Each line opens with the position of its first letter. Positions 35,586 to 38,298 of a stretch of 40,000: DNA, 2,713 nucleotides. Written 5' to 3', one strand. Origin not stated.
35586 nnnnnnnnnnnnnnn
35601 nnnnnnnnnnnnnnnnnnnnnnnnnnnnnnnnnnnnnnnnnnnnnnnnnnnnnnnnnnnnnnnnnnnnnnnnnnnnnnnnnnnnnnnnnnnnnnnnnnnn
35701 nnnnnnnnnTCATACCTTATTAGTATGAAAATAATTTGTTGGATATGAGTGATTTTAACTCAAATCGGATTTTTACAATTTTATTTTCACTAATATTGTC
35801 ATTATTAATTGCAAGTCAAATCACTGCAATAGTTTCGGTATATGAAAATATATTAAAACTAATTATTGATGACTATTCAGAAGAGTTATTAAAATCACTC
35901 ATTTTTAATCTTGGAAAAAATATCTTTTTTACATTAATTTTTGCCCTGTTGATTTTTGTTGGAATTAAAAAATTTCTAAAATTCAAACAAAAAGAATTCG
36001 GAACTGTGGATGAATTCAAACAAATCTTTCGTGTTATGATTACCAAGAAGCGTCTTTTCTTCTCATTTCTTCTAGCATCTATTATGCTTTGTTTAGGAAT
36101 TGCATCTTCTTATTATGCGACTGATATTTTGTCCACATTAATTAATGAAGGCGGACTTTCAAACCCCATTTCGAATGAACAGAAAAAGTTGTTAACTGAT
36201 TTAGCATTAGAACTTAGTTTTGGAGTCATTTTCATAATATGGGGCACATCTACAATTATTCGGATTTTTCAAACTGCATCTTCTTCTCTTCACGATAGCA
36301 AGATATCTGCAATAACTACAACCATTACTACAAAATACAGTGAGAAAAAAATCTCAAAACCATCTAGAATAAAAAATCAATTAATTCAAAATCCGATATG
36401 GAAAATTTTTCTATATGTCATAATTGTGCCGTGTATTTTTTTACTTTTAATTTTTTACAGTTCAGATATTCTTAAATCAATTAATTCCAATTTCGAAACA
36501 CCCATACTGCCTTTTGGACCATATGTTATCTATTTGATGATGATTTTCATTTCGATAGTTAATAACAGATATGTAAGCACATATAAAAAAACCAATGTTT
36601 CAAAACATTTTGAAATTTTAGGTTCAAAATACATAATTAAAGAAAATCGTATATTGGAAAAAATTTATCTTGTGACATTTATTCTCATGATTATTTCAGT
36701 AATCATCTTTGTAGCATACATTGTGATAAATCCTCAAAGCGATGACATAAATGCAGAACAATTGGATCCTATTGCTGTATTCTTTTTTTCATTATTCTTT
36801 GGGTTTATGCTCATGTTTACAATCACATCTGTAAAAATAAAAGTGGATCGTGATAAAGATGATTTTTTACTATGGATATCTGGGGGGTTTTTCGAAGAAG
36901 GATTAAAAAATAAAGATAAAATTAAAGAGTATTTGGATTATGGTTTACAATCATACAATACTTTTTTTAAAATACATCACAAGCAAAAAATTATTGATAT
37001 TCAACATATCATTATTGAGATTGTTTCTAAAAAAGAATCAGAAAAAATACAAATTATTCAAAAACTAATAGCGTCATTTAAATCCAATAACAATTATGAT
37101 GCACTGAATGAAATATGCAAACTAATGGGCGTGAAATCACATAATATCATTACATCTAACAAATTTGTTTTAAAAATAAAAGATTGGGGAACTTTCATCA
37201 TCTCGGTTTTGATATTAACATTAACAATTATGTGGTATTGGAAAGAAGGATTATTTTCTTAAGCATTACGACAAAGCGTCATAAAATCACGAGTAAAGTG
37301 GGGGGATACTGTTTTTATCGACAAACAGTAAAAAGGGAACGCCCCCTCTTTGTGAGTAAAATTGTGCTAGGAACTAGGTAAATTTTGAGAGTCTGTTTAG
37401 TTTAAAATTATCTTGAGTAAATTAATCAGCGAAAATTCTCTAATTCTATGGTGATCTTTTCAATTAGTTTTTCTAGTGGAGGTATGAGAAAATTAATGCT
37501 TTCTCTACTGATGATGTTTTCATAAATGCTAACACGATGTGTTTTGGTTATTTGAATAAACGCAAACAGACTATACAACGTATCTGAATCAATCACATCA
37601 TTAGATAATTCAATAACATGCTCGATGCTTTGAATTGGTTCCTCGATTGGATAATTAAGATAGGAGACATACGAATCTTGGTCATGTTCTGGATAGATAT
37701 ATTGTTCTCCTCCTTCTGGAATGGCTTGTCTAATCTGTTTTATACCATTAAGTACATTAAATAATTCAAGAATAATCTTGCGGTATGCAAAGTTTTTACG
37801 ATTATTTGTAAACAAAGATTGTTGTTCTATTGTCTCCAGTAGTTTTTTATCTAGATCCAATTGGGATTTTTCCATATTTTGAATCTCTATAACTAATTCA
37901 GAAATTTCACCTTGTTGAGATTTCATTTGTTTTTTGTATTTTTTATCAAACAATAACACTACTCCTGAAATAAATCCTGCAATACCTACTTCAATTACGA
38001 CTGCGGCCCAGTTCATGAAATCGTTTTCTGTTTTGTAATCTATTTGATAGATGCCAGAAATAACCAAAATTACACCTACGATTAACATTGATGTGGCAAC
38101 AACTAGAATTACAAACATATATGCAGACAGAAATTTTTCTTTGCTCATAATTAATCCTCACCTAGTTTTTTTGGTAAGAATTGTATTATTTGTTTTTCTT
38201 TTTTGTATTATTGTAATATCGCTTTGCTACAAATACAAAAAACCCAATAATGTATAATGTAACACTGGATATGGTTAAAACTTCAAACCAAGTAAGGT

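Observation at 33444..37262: Casposon cargo 2: three-gene cassette wHTH-TIR-like / Schlafen-AlbA_2 / polytopic membrane protein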

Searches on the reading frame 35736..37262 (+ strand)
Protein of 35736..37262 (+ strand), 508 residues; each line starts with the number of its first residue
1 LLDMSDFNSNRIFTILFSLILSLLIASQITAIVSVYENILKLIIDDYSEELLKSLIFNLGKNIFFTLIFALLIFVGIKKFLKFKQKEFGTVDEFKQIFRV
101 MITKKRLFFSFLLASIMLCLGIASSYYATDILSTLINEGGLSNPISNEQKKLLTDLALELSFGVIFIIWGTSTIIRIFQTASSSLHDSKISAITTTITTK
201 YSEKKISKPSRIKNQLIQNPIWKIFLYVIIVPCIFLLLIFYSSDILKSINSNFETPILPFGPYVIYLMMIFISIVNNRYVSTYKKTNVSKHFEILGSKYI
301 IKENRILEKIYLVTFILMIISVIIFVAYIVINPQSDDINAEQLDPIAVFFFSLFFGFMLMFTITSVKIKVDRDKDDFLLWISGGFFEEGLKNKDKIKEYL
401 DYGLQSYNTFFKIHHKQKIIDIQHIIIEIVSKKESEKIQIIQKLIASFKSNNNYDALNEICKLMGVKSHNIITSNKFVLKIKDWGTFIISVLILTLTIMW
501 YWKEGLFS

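Call 4: search_protein_families(library=pfam, proteins=[window:35736-37262:+], max_evalue=1)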
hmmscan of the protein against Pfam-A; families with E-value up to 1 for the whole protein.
window:35736-37262:+ (508 aa): 0 families

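Call 5: search_protein_families(library=padloc, proteins=[window:35736-37262:+], max_evalue=1)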
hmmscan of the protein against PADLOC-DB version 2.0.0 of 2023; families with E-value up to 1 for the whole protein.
window:35736-37262:+ (508 aa): 1 family
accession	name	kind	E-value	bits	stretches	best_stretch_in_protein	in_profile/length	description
PDLC01432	Cas5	-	0.0083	14.4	1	198-226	73-100/211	CAS-I-B; effector_G5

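Call 16: find_homologous_proteins(query=window:35736-37262:+)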
Query window:35736-37262:+ (508 aa): 2 proteins with E <= 0.001 among 8000 candidates.
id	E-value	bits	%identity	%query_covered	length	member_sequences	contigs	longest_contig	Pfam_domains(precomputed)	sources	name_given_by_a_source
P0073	0.0e+0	1064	100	99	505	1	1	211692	-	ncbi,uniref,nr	ncbi:hypothetical protein [Nitrosopumilus sp.]|uniref:hypothetical protein n=1 Tax=Nitrosopumilus sp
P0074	1.9e-158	546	56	98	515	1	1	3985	-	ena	-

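Call 18: find_encoding_contigs(protein=P0074, flank=8000, max_places=2)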
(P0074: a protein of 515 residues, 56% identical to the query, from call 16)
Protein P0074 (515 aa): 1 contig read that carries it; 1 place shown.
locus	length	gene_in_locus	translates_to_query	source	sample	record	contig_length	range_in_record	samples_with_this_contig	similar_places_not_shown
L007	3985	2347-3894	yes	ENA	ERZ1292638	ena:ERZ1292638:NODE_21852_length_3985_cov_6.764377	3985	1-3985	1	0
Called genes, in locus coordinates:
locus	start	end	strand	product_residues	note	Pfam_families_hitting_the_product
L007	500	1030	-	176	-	-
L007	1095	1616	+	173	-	PF24037:DUF7346 (weak), PF01022:HTH_5 (weak), PF12840:HTH_20 (weak)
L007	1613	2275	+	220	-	-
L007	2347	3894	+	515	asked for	-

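Call 82: search_protein_families(library=ncbifam, proteins=[window:35736-37262:+], max_evalue=0.01)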
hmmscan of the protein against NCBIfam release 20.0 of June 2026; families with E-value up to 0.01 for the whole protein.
window:35736-37262:+ (508 aa): 0 families

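Call 88: search_protein_families(library=phrogs, proteins=[window:35736-37262:+], max_evalue=0.01)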
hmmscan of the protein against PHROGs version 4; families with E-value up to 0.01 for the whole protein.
window:35736-37262:+ (508 aa): 0 families

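Call 99: search_dna_similar(query=window:35736-37262:+, collection=phages, mode=protein, max_evalue=0.001, max_rows=10)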
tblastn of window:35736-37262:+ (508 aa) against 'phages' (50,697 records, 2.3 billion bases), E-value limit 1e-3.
No match.

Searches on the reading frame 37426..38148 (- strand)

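Call 4: search_protein_families(library=pfam, proteins=[window:37426-38148:-], max_evalue=1)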
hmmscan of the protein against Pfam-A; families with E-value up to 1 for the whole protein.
window:37426-38148:- (240 aa): 4 families
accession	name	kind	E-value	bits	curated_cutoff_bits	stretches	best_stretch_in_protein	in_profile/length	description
PF20535.3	DUF6750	-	0.00022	21.6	27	1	22-55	68-101/128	Family of unknown function (DUF6750)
PF03729.18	DUF308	-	0.0037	17.9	25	1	11-67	15-73/73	Short repeat of unknown function (DUF308)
PF01616.22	Orbi_NS3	-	0.043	13.8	27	1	10-81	82-153/179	Orbivirus NS3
PF23600.1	DUF7139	-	0.086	12.9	30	1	12-77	24-89/150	Domain of unknown function (DUF7139)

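Call 72: search_protein_families(library=padloc, proteins=[window:37426-38148:-], max_evalue=0.01)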
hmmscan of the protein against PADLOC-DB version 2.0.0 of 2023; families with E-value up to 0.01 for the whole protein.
window:37426-38148:- (240 aa): 0 families

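Call 88: search_protein_families(library=phrogs, proteins=[window:37426-38148:-], max_evalue=0.01)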
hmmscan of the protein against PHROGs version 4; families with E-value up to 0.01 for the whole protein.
window:37426-38148:- (240 aa): 0 families
